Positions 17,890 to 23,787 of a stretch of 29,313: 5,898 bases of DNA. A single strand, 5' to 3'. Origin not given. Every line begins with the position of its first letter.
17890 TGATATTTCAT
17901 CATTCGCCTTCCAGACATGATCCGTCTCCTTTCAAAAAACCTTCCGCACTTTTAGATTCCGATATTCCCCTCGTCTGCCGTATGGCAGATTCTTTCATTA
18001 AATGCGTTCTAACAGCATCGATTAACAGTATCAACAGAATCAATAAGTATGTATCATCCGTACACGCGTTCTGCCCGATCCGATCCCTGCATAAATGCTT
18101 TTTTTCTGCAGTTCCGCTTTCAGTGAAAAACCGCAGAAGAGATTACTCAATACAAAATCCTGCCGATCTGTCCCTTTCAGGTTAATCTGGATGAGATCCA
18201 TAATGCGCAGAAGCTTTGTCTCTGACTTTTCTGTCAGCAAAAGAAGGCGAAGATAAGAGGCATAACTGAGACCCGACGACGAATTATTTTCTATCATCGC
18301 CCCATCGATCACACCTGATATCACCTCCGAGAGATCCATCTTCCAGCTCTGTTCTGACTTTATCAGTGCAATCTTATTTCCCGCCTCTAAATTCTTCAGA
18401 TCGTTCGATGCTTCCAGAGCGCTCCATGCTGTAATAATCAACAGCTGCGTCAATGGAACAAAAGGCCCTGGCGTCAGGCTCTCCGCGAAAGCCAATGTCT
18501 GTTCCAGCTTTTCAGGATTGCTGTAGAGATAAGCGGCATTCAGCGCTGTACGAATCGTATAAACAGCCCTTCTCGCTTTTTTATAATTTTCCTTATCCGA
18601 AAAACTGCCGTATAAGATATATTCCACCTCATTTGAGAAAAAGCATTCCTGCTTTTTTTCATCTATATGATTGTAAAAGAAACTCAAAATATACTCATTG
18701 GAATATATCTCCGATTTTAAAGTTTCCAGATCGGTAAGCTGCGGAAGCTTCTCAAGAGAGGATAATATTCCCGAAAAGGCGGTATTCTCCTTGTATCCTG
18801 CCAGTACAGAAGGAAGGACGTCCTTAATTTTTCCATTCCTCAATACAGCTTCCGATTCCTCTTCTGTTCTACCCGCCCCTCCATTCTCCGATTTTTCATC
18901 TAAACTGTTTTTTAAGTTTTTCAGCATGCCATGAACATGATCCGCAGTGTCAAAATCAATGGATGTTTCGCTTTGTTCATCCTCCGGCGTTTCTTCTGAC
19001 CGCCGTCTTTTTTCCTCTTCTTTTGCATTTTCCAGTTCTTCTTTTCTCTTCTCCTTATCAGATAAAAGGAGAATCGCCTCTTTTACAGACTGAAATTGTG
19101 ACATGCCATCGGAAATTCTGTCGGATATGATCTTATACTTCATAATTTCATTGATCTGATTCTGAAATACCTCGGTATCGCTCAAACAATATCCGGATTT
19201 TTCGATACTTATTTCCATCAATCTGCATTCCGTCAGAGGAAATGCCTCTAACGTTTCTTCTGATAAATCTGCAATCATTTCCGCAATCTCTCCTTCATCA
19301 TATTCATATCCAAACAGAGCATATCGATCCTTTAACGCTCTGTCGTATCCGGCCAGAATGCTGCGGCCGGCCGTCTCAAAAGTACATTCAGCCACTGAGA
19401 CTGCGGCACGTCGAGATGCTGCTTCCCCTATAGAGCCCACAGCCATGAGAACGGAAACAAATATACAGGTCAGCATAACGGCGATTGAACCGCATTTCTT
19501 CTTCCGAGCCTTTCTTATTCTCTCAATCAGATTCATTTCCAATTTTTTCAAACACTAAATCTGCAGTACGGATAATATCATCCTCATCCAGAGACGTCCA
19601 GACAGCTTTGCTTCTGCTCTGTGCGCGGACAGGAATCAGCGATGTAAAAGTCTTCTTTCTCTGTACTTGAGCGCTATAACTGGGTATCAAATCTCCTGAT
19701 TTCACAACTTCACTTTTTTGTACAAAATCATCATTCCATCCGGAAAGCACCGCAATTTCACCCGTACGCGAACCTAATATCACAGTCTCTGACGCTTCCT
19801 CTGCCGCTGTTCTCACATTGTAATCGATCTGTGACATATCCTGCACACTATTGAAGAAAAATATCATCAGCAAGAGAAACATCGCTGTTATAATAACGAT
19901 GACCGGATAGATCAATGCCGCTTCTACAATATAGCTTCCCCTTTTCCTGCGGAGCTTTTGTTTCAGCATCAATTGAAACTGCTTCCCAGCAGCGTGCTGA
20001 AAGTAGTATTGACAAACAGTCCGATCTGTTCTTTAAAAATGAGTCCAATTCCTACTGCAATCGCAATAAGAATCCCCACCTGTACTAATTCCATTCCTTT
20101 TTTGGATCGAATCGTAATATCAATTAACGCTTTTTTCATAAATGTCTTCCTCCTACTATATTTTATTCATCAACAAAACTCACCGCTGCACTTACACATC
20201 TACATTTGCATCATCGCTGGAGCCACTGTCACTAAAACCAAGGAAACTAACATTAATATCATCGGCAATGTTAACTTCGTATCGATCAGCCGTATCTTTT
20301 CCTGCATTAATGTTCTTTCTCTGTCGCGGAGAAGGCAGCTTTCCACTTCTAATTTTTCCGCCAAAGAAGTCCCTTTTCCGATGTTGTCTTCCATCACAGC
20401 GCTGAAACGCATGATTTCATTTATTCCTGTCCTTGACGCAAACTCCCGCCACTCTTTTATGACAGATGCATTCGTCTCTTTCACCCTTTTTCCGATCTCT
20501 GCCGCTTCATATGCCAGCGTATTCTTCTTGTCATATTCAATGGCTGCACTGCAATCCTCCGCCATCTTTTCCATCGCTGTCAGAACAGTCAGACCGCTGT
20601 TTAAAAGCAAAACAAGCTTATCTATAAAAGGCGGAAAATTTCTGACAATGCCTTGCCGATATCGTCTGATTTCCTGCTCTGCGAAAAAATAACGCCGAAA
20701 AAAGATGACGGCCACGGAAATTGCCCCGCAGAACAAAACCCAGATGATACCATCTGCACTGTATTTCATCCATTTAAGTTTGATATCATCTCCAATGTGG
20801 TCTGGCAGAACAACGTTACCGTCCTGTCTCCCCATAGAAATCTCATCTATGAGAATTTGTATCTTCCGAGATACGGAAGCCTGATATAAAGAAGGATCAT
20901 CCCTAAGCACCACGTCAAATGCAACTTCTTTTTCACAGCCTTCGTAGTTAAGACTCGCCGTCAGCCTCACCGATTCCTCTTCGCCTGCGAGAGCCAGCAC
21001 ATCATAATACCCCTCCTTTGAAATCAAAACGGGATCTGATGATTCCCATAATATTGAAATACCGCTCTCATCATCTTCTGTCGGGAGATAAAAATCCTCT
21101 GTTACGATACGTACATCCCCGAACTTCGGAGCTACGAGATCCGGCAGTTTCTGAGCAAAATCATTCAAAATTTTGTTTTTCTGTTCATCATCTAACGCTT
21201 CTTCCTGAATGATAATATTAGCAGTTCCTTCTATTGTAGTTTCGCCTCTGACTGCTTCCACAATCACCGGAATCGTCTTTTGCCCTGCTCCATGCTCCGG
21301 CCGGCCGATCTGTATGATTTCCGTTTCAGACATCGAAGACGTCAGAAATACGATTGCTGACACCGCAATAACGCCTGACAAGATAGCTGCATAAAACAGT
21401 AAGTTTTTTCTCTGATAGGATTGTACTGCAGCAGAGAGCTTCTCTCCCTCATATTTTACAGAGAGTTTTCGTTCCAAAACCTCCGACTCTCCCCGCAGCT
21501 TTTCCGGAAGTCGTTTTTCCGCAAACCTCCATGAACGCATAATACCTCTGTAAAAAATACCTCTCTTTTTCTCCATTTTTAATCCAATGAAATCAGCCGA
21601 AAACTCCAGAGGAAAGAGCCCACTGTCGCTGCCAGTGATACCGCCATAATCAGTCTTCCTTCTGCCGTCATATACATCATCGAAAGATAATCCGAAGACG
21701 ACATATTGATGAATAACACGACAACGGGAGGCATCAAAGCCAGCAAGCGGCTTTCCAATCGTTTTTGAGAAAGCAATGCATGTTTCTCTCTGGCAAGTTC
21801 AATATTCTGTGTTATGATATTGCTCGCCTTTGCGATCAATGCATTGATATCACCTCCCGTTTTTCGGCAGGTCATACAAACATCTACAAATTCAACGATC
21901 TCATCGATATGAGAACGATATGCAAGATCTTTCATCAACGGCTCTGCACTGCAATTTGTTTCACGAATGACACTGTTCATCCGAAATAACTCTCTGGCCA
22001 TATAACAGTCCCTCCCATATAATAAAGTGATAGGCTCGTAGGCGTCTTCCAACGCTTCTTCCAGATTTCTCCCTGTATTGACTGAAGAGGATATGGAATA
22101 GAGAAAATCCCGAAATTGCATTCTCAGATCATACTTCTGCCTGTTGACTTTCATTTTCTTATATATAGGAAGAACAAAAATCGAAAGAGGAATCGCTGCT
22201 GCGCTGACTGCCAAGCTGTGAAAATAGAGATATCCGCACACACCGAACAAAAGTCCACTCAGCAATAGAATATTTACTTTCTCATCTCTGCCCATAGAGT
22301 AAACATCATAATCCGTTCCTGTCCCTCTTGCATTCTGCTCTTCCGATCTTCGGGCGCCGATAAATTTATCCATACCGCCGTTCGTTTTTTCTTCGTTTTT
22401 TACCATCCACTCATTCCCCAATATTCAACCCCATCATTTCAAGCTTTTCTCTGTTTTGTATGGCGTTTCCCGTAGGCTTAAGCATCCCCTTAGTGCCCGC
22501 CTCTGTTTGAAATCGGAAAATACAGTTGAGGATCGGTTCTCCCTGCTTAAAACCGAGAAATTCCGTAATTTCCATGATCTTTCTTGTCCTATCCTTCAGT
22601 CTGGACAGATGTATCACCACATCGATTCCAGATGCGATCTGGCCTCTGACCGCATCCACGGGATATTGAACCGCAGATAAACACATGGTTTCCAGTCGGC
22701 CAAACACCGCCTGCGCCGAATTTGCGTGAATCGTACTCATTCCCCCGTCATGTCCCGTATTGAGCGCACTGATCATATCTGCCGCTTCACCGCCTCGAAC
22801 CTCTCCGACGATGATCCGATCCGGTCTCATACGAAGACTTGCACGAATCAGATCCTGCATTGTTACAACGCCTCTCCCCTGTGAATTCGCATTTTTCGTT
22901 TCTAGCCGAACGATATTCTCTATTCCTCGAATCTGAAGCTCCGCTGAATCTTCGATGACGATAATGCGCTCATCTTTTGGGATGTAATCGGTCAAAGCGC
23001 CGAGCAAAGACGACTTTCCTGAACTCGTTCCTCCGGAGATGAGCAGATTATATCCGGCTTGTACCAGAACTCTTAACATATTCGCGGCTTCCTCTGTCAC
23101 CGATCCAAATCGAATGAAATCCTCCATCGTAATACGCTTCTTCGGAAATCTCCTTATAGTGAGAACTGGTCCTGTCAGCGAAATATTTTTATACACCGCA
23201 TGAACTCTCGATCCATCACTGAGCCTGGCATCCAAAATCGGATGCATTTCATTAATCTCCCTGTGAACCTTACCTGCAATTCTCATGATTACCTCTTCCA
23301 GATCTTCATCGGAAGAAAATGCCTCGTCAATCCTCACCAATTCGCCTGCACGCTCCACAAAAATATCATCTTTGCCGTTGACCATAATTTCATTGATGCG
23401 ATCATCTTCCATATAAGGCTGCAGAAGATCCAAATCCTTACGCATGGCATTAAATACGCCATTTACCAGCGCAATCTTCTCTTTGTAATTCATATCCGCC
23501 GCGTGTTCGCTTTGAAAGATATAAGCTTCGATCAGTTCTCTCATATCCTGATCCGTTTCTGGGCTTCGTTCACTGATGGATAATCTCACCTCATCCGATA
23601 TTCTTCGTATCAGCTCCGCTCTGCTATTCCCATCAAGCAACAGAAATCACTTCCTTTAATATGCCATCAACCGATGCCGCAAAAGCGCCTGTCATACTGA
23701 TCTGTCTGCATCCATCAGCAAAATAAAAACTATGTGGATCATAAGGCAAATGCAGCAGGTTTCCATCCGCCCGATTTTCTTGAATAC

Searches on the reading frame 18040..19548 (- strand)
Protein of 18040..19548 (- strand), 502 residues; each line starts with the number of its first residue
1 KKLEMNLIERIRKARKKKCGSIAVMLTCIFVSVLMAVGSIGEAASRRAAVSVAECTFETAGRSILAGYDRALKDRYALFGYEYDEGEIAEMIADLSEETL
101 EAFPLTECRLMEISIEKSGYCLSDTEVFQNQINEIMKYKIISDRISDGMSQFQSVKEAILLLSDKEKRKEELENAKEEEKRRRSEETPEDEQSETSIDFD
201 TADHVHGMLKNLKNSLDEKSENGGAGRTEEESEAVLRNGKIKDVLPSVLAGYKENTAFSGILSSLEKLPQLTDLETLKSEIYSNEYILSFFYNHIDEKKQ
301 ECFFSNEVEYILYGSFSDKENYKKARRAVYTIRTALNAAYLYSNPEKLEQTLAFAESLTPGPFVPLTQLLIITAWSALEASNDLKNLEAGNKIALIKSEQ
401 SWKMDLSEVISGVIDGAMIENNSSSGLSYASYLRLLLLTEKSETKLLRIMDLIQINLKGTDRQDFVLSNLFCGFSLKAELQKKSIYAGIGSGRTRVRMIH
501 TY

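Call 83: search_protein_families(library=pfam, proteins=[window:18040-19548:-], max_evalue=0.00001)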
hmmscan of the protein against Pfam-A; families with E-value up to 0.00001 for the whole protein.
window:18040-19548:- (502 aa): 1 family
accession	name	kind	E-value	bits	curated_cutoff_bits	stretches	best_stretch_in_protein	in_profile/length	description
PF18960.5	DUF5702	-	7.3e-51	173.2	26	1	274-481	61-275/276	Family of unknown function (DUF5702)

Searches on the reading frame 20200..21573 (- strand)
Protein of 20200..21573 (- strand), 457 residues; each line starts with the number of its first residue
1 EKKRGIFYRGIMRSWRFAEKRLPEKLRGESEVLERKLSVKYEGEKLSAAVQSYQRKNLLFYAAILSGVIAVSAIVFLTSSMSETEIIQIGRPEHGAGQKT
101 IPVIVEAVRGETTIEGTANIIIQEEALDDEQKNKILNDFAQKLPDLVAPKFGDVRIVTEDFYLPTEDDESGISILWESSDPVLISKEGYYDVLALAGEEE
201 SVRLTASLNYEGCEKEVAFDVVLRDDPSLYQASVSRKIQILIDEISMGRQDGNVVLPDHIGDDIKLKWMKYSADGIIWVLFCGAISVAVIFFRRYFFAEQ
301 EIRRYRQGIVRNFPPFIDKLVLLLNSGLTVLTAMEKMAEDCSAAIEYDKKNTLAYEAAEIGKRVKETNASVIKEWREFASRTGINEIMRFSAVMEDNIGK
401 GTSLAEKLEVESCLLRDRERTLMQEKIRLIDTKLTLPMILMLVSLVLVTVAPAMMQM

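Call 83: search_protein_families(library=pfam, proteins=[window:20200-21573:-], max_evalue=0.00001)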
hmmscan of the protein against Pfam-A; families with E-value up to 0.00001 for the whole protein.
window:20200-21573:- (457 aa): 2 families
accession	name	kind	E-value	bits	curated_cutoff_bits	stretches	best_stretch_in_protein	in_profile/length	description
PF00482.28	T2SSF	-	7.9e-10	39.2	25.2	1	316-452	1-125/125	Type II secretion system (T2SS), protein F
PF20578.4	aBig_2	-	1.8e-08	34.5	27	1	155-223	19-86/89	Atrophied bacterial Ig domain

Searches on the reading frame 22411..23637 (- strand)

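Call 83: search_protein_families(library=pfam, proteins=[window:22411-23637:-], max_evalue=0.00001)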
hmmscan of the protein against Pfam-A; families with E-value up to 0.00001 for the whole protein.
window:22411-23637:- (408 aa): 1 family
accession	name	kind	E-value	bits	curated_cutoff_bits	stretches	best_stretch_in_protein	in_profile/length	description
PF00437.27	T2SSE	-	1.2e-56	192.5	24.9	1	68-353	4-287/370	Type II/IV secretion system protein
